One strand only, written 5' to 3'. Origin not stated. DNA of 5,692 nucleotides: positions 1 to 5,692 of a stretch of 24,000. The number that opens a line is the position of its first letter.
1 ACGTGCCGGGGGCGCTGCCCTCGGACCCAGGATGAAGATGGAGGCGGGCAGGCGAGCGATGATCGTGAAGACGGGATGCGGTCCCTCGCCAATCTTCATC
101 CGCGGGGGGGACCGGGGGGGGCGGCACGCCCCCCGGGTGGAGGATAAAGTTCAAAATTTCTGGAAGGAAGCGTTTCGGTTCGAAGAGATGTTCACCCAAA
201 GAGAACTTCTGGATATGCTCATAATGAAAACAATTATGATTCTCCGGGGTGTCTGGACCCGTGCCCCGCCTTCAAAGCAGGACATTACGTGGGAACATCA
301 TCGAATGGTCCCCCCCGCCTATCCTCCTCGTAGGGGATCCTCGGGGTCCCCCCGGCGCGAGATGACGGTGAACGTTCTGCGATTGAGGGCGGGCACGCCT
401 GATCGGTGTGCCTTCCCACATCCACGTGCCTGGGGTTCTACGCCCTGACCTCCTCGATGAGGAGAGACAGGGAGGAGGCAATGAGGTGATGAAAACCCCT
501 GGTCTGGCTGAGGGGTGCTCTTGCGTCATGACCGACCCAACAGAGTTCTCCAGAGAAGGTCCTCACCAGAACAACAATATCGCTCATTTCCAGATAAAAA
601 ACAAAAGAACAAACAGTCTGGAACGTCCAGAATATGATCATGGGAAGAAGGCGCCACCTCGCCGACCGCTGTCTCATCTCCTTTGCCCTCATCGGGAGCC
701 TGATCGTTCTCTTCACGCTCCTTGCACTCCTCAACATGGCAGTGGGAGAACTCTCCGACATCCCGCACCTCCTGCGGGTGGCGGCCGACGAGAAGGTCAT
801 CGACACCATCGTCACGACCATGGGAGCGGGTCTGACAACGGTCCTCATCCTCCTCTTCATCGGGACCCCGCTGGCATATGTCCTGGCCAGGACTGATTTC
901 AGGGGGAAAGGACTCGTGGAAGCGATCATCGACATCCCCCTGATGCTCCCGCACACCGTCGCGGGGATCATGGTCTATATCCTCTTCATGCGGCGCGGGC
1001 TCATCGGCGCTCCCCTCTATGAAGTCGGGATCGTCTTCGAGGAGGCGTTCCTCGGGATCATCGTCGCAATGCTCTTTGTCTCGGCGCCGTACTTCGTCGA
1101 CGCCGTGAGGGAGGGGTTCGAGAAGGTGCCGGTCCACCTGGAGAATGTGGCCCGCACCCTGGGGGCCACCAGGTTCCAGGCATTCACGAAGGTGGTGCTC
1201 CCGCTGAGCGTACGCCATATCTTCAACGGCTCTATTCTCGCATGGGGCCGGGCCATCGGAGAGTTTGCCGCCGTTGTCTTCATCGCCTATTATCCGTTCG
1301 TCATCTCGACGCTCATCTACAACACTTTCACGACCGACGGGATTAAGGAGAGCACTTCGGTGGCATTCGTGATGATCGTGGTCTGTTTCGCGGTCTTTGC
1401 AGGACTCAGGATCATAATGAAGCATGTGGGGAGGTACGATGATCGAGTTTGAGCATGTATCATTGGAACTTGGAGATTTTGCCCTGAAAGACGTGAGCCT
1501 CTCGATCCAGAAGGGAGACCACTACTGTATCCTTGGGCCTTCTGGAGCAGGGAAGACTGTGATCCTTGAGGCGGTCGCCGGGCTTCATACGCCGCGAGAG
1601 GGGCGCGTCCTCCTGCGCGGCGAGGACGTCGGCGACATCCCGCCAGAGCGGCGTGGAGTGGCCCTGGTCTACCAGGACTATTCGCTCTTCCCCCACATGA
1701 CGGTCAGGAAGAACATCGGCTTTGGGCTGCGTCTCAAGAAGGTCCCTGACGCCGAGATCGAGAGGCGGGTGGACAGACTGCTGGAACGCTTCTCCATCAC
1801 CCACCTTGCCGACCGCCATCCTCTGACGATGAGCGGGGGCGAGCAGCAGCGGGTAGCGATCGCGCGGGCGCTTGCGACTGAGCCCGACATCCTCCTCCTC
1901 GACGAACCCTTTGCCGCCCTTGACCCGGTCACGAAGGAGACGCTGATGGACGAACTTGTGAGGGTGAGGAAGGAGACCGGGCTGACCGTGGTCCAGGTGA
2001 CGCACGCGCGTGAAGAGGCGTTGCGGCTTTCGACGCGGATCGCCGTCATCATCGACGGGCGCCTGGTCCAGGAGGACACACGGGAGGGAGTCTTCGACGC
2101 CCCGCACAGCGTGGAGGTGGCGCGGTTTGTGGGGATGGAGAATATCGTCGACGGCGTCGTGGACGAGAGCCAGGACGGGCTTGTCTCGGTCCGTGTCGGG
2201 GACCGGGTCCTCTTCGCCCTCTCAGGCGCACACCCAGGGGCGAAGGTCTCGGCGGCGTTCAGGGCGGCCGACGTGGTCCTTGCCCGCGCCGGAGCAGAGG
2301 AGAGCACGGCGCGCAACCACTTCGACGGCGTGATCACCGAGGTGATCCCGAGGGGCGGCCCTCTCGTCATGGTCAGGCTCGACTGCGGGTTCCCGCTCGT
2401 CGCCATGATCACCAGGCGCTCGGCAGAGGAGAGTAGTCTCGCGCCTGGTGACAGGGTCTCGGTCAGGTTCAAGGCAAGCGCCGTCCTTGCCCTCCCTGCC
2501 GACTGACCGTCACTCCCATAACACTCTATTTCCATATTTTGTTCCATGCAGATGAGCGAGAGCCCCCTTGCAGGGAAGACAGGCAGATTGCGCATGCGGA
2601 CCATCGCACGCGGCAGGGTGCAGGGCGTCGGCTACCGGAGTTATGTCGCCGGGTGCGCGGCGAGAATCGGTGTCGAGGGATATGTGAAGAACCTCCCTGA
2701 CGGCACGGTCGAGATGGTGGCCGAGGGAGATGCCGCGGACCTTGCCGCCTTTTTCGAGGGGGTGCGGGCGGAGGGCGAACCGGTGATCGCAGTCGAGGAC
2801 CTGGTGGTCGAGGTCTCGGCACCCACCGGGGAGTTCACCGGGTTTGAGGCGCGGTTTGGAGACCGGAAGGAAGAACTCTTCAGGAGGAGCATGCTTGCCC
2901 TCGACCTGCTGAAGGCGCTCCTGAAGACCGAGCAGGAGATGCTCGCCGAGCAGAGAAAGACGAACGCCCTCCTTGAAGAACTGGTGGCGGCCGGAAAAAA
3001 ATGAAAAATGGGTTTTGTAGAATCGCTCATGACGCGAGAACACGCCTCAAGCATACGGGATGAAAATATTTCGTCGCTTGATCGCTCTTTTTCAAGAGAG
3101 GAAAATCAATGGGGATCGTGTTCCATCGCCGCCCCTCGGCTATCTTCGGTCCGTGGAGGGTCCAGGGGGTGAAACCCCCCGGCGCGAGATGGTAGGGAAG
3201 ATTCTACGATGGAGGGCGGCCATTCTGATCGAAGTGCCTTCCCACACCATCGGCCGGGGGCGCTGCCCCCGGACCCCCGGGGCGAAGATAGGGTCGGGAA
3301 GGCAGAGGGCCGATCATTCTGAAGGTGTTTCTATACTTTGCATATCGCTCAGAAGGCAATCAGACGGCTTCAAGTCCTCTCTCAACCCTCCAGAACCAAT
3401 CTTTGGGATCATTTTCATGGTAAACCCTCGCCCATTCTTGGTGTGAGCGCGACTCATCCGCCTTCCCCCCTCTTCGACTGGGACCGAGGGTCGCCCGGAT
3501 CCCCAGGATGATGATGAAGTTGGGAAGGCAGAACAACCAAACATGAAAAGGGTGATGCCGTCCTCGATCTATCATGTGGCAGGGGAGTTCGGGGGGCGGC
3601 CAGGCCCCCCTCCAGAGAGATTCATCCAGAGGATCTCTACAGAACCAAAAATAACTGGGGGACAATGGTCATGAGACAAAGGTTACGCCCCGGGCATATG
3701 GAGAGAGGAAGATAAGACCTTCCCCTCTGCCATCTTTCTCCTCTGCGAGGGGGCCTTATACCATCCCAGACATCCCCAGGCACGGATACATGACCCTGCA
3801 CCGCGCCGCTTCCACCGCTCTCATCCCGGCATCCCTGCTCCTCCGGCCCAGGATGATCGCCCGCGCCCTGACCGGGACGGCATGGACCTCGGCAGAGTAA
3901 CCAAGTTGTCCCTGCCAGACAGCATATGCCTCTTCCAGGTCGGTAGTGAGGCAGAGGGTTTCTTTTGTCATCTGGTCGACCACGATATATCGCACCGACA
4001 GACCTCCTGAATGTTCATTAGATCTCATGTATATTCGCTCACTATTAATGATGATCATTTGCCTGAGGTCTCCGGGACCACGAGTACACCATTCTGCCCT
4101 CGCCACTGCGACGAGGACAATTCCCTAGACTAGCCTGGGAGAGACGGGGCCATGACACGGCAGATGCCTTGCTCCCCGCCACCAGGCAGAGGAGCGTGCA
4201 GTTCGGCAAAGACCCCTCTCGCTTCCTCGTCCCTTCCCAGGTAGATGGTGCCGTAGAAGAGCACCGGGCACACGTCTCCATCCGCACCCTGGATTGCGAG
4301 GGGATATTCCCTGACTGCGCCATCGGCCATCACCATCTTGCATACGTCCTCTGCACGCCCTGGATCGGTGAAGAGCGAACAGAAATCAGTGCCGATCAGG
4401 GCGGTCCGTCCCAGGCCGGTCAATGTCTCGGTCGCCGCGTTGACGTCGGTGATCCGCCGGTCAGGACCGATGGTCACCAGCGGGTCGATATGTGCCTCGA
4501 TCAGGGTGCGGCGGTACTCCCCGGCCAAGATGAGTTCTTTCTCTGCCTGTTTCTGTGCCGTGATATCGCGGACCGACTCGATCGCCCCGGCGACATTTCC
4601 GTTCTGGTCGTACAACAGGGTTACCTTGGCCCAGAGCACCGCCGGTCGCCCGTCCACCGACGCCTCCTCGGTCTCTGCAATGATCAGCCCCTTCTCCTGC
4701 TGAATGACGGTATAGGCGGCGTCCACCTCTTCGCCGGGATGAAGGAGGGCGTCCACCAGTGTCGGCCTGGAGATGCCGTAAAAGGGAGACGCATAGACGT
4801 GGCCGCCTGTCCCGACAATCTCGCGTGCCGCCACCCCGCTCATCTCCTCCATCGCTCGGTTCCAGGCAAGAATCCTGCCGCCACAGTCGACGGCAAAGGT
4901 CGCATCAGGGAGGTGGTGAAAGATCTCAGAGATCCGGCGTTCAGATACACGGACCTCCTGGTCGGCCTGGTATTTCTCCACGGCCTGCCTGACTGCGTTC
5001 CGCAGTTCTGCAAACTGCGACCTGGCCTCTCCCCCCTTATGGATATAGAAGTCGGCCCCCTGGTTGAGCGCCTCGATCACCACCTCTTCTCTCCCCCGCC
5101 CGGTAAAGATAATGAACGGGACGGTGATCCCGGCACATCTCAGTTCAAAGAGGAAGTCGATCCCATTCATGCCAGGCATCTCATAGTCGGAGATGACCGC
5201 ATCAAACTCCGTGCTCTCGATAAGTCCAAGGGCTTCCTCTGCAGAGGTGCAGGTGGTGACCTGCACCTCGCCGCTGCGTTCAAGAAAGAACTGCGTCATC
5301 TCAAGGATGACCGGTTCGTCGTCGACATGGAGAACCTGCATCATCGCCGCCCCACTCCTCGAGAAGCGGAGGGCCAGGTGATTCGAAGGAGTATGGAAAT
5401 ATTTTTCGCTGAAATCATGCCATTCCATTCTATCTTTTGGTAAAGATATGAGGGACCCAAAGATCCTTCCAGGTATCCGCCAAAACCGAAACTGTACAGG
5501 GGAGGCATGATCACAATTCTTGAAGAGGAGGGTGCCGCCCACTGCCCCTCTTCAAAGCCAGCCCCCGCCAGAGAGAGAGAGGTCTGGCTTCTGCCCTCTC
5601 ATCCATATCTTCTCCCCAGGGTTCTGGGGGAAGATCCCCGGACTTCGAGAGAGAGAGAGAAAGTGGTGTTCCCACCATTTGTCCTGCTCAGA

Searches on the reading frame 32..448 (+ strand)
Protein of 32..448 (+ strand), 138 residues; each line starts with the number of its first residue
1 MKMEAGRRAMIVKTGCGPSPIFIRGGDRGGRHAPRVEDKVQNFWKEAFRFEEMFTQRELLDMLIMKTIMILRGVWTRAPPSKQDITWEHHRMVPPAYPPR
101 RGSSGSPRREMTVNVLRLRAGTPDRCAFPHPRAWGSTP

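Call 58: search_protein_families(library=pfam, proteins=[window:32-448:+], max_evalue=0.1)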
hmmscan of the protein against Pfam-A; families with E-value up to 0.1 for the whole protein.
window:32-448:+ (138 aa): 0 families
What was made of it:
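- There are no significant Pfam matches (call 58).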

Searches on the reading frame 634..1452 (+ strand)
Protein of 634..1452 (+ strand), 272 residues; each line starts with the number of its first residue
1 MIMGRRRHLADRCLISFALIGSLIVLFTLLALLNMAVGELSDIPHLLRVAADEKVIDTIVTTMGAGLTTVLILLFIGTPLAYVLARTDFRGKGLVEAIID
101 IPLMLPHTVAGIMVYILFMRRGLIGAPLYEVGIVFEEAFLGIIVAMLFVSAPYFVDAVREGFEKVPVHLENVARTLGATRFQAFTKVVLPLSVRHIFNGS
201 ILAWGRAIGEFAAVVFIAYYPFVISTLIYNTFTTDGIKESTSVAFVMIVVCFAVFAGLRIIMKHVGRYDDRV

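Call 6: search_protein_families(library=pfam, proteins=[window:634-1452:+])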
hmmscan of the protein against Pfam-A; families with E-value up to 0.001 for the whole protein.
window:634-1452:+ (272 aa): 1 family
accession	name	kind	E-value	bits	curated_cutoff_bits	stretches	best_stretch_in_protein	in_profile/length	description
PF00528.27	BPD_transp_1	-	8e-21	75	26.4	1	77-256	1-173/184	Binding-protein-dependent transport system inner membrane component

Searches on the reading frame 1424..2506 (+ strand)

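Call 6: search_protein_families(library=pfam, proteins=[window:1424-2506:+])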
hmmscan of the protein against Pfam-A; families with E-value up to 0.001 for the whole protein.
window:1424-2506:+ (360 aa): 6 families
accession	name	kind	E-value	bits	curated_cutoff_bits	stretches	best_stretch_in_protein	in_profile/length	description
PF00005.33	ABC_tran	-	6.1e-38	130.9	25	1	21-164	1-137/137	ABC transporter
PF03459.23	TOBE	-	4.4e-11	43.3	22.3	1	294-355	1-63/64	TOBE domain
PF13304.12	AAA_21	-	3.7e-08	34.2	27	1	100-194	202-298/304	AAA domain, putative AbiEii toxin, Type IV TA system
PF08402.16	TOBE_2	-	1.9e-06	28.3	21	1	284-357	8-76/76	TOBE domain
PF02463.25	SMC_N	-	0.00016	21.6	40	0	118-194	125-199/220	RecF/RecN/SMC N terminal domain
PF09818.15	ABC_ATPase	-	0.00097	18.7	23.2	0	136-204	158-226/283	P-loop domain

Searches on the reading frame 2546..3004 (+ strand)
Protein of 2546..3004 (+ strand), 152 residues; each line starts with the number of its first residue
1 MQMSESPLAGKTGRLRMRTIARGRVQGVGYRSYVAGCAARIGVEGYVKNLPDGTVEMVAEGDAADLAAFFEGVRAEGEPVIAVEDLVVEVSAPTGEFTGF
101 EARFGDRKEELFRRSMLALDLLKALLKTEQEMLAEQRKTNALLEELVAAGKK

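Call 6: search_protein_families(library=pfam, proteins=[window:2546-3004:+])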
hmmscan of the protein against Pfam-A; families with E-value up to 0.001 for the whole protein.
window:2546-3004:+ (152 aa): 1 family
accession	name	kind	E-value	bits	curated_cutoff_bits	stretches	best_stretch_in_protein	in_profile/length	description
PF00708.24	Acylphosphatase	-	1.3e-19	70.6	22.5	1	19-101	3-84/85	Acylphosphatase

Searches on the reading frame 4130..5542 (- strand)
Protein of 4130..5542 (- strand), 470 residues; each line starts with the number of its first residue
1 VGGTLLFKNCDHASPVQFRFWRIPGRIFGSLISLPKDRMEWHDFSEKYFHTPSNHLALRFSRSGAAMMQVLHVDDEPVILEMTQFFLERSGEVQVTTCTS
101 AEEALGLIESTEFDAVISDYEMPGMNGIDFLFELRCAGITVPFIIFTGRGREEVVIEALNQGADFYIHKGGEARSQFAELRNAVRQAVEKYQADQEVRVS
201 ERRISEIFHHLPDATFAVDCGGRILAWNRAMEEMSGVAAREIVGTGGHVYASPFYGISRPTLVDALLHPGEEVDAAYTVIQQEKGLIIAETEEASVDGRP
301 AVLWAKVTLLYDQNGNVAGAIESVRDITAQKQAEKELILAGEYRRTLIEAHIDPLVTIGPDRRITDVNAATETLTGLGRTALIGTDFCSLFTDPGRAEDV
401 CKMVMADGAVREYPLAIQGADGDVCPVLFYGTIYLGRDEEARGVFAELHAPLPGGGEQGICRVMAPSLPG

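Call 6: search_protein_families(library=pfam, proteins=[window:4130-5542:-])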
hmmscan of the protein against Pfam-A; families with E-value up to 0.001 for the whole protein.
window:4130-5542:- (470 aa): 5 families
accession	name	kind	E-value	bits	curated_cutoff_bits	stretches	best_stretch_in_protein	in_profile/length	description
PF00072.30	Response_reg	-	2.5e-22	79.6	30.2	1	70-171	1-101/111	Response regulator receiver domain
PF08448.16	PAS_4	-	8.8e-17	61.8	23.1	1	208-331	1-109/110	PAS fold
PF00989.32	PAS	-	4.3e-16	59.4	22.6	2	203-326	2-112/113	PAS fold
PF13426.13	PAS_9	-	1.6e-11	44.8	27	1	354-434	3-84/103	PAS domain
PF13188.13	PAS_8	-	6.3e-11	42.2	21.8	1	203-240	2-39/65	PAS domain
